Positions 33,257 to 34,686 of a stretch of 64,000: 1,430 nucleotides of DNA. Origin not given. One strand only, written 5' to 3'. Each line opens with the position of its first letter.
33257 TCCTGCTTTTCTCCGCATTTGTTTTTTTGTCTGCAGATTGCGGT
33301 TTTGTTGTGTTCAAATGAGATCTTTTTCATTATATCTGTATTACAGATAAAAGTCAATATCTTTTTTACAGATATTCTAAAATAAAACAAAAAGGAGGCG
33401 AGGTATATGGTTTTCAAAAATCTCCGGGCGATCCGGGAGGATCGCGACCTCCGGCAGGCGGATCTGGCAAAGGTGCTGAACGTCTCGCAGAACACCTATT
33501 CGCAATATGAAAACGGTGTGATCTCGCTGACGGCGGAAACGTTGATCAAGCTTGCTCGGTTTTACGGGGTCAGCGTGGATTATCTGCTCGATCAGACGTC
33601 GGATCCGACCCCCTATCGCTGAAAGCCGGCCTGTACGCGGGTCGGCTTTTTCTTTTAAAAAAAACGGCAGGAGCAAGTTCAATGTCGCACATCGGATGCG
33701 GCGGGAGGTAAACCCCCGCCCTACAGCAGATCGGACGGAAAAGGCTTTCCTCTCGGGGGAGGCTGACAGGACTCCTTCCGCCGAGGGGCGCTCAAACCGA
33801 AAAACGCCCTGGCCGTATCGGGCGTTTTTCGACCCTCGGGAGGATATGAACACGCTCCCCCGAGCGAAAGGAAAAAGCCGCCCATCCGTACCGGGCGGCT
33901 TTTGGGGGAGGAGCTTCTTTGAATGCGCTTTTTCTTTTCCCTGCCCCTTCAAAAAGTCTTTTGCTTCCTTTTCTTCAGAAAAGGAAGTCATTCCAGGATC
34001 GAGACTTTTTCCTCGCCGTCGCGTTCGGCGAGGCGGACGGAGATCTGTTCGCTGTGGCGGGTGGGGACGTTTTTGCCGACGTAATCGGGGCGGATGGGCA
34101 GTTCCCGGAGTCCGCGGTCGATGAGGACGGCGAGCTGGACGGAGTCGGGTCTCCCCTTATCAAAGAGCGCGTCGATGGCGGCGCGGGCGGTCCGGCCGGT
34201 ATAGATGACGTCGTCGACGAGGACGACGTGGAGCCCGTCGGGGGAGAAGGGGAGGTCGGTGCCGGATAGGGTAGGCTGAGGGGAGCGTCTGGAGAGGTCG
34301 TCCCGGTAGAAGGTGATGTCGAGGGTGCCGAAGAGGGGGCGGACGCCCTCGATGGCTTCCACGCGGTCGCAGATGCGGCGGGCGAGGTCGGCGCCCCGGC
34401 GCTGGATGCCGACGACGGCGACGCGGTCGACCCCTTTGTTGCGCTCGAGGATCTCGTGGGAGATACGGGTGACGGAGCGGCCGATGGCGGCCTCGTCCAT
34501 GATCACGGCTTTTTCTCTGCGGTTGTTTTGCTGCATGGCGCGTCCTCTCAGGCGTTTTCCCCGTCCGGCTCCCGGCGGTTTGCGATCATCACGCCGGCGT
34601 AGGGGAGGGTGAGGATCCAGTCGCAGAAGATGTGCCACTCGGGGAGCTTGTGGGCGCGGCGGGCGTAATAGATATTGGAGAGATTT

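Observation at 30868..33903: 2.9-kb low-GC island flanked by ~66-bp direct repeats: PD-(D/E)xK nuclease, zinc-ribbon/TPR/TM protein and XRE repressor (candidate defence module)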

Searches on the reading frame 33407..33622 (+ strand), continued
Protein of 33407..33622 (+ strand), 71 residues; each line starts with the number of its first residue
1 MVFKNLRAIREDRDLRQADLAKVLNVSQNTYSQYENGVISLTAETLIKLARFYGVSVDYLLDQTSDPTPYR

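Call 90: find_encoding_contigs(protein=P0409, flank=3000, max_places=8)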
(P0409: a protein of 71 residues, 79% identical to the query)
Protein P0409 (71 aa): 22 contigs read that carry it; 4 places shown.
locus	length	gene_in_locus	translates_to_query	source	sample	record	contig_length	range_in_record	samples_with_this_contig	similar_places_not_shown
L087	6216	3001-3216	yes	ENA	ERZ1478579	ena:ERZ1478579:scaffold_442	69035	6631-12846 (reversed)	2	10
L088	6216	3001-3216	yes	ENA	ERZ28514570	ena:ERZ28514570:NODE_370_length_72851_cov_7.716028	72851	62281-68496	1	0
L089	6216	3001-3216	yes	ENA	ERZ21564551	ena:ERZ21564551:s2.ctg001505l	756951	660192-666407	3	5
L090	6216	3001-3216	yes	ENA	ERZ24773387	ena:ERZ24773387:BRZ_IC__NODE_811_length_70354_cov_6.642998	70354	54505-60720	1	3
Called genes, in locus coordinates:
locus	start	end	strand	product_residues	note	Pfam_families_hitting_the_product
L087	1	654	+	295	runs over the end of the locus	PF02311:AraC_binding, PF00165:HTH_AraC (weak), PF12833:HTH_18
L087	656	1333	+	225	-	PF17746:SfsA_N, PF03749:SfsA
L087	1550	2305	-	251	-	PF13240:Zn_Ribbon_1 (faint)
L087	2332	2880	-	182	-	-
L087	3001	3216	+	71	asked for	PF12844:HTH_19, PF13443:HTH_26 (weak), PF13560:HTH_31, PF01381:HTH_3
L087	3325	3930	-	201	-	PF21176:RecR_HhH, PF02132:RecR_ZnF (weak), PF01751:Toprim, PF13662:Toprim_4, PF21175:RecR_C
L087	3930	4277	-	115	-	PF02575:YbaB_DNA_bd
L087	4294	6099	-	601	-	PF05496:RuvB_N (faint), PF13177:DNA_pol3_delta2, PF13401:AAA_22 (weak), PF00004:AAA, PF07728:AAA_5 (weak), PF22608:DNAX_ATPase_lid, PF12169:DNA_pol3_gamma3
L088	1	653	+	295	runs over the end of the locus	PF02311:AraC_binding, PF00165:HTH_AraC (weak), PF12833:HTH_18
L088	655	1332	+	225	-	PF17746:SfsA_N, PF03749:SfsA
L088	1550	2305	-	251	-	PF13240:Zn_Ribbon_1 (faint)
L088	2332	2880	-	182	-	-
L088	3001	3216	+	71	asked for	PF12844:HTH_19, PF13443:HTH_26 (weak), PF13560:HTH_31, PF01381:HTH_3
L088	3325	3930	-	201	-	PF21176:RecR_HhH, PF02132:RecR_ZnF (weak), PF01751:Toprim, PF13662:Toprim_4, PF21175:RecR_C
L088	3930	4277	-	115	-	PF02575:YbaB_DNA_bd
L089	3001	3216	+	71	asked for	PF12844:HTH_19, PF13443:HTH_26 (weak), PF13560:HTH_31, PF01381:HTH_3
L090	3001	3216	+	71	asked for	PF12844:HTH_19, PF13443:HTH_26 (weak), PF13560:HTH_31, PF01381:HTH_3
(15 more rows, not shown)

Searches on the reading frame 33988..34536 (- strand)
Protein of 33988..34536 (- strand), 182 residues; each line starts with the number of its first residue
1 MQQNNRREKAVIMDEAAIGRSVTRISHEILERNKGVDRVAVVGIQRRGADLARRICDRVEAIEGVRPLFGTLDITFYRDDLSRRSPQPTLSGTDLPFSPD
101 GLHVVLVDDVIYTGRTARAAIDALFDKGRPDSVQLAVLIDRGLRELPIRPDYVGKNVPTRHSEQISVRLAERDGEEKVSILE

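Call 20: find_encoding_contigs(protein=window:33988-34536:-, flank=8000, max_places=10)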
Protein window:33988-34536:- (182 aa): 2 contigs read that carry it; 1 place shown.
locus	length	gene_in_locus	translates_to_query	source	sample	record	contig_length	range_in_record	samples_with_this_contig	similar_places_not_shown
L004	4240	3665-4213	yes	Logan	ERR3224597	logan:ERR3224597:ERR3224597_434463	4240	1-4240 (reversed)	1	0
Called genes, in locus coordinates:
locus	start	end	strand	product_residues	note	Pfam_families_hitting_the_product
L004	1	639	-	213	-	?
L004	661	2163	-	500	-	-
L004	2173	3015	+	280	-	PF00165:HTH_AraC (weak), PF12833:HTH_18, PF00165:HTH_AraC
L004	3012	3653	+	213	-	-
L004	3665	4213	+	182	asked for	PF00156:Pribosyltran, PF14681:UPRTase (faint)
